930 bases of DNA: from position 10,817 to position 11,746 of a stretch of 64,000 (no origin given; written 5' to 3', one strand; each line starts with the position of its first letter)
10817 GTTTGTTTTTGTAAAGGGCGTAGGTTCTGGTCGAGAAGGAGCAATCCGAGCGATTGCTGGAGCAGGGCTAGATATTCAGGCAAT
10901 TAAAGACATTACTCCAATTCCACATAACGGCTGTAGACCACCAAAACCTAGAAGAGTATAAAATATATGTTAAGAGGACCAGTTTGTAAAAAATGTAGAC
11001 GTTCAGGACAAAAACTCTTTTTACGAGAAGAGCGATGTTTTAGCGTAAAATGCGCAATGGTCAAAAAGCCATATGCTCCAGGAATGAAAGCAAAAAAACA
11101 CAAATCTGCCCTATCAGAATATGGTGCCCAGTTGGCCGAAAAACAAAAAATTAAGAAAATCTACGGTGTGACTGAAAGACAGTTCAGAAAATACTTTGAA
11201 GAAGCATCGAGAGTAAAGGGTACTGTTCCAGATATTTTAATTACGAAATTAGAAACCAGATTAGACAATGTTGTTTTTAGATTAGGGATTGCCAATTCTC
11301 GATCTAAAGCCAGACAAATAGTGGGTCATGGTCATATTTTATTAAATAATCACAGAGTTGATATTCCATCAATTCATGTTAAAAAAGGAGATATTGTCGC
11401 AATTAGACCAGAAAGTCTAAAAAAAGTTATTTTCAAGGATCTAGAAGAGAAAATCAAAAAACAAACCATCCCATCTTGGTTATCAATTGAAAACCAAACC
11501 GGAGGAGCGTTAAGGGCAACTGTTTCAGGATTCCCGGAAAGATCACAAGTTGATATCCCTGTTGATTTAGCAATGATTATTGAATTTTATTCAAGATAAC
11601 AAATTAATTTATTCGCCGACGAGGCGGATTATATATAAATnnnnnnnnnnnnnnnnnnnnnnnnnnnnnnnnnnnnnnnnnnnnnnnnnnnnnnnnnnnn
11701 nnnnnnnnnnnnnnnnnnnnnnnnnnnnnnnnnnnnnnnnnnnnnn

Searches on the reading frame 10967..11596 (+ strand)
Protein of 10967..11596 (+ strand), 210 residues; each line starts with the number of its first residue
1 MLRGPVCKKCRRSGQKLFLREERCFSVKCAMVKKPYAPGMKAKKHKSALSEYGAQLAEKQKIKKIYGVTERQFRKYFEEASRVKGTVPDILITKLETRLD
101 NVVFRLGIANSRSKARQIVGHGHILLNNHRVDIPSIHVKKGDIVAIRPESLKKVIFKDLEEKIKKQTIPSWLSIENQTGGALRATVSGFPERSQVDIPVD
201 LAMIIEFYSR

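Call 4: search_protein_families(library=pfam, proteins=[window:10967-11596:+], max_evalue=1)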
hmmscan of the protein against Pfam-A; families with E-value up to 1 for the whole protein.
window:10967-11596:+ (210 aa): 5 families
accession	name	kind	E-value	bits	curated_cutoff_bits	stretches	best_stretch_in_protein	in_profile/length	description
PF00163.24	Ribosomal_S4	-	1.9e-24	86.6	23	1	2-95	2-94/95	Ribosomal protein S4/S9 N-terminal domain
PF01479.30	S4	-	4e-17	62.1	22.8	1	98-144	2-48/48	S4 domain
PF22421.1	SYY_C-terminal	-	7.4e-05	23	27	1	85-140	7-62/83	Tyrosine--tRNA ligase SYY-like C-terminal domain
PF10690.14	Myticin-prepro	-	0.0063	17.2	28.5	1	8-62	37-91/98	Myticin pre-proprotein from the mussel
PF25268.1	DUF7866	-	0.13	13.2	27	1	6-36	8-37/54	Domain of unknown function (DUF7866)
